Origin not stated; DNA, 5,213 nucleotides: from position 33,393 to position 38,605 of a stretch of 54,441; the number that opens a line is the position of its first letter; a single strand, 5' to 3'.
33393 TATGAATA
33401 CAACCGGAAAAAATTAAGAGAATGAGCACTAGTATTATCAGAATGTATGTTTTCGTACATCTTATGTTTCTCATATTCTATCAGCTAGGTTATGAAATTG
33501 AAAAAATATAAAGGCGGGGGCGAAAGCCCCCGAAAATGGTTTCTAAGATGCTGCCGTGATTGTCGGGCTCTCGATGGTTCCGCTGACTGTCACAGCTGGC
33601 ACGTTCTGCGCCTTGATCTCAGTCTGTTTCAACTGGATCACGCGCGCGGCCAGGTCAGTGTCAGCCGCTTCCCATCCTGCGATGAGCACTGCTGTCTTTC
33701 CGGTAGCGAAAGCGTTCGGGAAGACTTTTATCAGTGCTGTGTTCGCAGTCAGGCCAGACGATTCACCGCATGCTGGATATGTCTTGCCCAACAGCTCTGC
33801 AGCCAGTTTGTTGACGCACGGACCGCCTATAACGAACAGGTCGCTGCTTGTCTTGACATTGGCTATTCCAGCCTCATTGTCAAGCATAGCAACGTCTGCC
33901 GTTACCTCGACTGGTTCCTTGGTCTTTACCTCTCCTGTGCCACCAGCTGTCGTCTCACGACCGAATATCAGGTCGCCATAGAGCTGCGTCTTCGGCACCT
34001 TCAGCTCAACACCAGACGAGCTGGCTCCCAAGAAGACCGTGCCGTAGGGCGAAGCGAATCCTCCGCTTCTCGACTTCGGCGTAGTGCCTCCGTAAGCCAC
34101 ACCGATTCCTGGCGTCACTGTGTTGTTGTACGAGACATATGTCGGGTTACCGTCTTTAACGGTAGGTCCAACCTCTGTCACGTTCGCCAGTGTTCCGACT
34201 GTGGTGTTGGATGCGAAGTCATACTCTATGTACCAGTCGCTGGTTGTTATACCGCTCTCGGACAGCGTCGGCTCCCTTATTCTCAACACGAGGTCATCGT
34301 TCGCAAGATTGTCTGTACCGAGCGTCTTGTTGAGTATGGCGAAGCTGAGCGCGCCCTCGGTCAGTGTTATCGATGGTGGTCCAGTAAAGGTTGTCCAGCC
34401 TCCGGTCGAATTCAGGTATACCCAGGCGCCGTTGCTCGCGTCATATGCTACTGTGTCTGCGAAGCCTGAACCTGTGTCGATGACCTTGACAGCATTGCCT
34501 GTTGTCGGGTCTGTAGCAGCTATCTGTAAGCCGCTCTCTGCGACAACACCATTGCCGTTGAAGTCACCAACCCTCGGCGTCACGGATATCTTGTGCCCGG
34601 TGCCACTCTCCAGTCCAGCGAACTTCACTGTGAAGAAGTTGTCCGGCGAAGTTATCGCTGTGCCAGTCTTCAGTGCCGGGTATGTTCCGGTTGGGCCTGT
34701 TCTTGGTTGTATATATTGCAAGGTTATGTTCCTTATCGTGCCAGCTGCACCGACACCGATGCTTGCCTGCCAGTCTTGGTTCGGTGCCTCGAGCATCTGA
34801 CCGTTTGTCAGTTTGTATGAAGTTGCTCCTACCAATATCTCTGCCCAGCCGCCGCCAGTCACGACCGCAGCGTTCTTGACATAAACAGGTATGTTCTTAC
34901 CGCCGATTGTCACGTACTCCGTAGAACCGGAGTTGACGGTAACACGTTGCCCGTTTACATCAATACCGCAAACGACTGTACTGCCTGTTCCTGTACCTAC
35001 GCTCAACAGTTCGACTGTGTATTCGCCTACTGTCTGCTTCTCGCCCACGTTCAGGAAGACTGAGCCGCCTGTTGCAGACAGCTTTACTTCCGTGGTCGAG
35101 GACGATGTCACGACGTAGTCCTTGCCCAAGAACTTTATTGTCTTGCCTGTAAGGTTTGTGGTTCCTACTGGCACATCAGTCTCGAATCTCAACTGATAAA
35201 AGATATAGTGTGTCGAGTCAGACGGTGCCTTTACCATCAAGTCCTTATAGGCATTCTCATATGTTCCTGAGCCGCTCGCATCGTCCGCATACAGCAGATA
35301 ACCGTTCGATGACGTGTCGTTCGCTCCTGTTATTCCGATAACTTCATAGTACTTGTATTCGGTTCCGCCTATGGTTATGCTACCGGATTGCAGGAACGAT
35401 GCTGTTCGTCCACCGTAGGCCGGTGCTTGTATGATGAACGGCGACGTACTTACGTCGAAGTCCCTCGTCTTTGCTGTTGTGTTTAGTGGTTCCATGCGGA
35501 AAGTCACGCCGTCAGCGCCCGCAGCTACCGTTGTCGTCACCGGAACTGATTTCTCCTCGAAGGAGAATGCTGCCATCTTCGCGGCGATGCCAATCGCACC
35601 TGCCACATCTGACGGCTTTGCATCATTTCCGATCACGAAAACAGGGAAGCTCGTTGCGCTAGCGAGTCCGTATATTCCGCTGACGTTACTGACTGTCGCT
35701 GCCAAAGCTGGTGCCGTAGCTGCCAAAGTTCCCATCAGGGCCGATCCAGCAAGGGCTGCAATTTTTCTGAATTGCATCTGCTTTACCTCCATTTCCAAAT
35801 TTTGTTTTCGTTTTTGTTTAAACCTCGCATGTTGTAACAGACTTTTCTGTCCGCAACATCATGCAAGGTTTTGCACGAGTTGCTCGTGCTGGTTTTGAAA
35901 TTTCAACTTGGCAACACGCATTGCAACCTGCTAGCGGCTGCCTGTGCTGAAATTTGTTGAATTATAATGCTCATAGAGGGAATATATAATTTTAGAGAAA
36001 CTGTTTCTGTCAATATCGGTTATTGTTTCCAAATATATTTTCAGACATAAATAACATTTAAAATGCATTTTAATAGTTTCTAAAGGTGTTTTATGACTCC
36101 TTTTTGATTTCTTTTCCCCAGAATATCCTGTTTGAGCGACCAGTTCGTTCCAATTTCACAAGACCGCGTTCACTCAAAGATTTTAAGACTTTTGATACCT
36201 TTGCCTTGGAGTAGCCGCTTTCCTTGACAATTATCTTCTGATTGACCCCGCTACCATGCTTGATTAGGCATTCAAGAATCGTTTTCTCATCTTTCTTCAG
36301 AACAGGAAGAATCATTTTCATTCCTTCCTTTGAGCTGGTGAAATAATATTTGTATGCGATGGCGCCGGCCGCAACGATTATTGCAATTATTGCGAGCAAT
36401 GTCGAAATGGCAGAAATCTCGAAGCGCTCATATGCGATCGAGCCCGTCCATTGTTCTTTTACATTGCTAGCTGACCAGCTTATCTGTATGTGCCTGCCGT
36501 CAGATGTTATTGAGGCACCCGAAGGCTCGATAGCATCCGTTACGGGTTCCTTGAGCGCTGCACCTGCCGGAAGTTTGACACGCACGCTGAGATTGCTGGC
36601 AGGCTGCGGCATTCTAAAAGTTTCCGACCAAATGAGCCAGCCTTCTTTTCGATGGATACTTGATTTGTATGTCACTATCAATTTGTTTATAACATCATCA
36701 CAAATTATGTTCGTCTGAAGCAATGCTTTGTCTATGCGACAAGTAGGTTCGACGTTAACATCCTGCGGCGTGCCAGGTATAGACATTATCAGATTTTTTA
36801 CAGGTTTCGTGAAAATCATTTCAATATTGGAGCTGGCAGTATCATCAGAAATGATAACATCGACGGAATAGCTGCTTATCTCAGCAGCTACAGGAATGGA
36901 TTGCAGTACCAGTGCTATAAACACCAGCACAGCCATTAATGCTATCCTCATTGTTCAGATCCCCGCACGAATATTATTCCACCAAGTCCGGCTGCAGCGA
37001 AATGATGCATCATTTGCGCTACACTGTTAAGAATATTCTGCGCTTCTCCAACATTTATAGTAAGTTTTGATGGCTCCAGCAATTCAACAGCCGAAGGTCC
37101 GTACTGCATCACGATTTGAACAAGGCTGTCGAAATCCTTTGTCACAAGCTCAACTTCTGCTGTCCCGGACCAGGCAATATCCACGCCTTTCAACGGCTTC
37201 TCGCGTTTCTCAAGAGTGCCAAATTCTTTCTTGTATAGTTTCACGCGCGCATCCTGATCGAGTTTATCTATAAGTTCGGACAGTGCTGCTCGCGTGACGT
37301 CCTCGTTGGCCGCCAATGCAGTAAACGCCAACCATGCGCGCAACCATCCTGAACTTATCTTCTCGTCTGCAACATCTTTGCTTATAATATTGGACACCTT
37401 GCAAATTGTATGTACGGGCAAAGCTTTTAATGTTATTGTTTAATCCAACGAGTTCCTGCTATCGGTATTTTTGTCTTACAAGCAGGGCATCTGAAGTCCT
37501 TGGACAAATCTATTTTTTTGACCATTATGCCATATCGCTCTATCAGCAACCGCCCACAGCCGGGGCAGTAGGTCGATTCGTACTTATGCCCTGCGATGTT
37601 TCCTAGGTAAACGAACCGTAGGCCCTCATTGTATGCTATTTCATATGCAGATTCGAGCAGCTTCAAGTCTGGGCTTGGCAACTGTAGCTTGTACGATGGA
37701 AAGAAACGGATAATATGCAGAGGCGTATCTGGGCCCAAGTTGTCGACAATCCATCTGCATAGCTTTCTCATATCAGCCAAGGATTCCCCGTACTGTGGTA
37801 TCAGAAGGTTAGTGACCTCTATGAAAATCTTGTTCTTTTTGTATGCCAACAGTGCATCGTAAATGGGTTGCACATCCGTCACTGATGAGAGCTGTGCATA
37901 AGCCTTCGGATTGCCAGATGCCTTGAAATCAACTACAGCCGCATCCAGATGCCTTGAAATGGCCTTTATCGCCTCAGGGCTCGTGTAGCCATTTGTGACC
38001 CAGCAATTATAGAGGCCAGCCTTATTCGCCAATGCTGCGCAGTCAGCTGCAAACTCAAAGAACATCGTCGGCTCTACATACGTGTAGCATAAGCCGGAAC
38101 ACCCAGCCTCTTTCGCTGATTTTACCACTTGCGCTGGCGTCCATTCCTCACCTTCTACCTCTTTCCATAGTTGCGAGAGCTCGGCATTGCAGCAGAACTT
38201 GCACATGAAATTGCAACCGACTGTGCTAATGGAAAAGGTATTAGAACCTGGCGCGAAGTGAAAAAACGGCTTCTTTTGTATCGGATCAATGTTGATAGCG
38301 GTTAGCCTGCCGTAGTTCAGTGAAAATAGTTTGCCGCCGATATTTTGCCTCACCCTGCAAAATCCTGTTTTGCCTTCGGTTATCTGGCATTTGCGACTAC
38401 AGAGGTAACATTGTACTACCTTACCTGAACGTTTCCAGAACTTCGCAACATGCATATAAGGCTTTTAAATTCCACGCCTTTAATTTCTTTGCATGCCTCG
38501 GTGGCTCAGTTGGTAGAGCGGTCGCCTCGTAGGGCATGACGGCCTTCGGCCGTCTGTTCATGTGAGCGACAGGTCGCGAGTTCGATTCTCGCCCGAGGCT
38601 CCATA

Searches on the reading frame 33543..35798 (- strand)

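Call 58: search_protein_families(library=pfam, proteins=[window:33543-35798:-], max_evalue=0.001)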
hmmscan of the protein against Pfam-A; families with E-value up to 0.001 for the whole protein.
window:33543-35798:- (751 aa): 1 family
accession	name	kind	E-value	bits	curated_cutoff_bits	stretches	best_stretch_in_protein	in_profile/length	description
PF05124.17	S_layer_C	-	3.7e-15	56.5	23.9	1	55-719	20-171/177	S-layer like family, outer domain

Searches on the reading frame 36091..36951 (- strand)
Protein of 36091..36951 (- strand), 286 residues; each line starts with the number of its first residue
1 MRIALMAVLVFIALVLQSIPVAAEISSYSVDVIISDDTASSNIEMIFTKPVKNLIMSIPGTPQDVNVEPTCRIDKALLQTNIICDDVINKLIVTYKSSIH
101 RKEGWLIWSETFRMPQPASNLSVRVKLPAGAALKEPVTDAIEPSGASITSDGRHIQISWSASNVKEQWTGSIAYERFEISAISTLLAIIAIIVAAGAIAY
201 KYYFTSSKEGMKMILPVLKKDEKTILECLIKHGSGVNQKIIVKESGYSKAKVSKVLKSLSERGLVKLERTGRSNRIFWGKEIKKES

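Call 58: search_protein_families(library=pfam, proteins=[window:36091-36951:-], max_evalue=0.001)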
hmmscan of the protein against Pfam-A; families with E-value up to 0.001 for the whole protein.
window:36091-36951:- (286 aa): 5 families
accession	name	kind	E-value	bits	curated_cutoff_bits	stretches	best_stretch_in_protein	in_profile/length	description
PF24034.1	DUF7343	-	5.9e-14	52.1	27.6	1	219-276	2-59/62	Domain of unknown function (DUF7343)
PF12802.13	MarR_2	-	5.1e-06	27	27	1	225-272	10-57/61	MarR family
PF01978.25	TrmB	-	1.5e-05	25.2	25.6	1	218-269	6-56/68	Sugar-specific transcriptional regulator TrmB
PF09339.16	HTH_IclR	-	1.9e-05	24.8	22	1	225-266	8-49/52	IclR helix-turn-helix domain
PF19119.5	DUF5803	-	0.00023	21.2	25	1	111-202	91-179/196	Family of unknown function (DUF5803)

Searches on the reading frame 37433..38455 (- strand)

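Call 58: search_protein_families(library=pfam, proteins=[window:37433-38455:-], max_evalue=0.001)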
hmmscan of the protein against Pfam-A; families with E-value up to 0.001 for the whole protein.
window:37433-38455:- (340 aa): 2 families
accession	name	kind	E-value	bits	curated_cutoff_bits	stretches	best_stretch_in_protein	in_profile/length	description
PF04055.27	Radical_SAM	-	2.1e-16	61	29.5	1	76-236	2-166/166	Radical SAM superfamily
PF13353.11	Fer4_12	-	0.00054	20.7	22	1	78-168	12-107/137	4Fe-4S single cluster domain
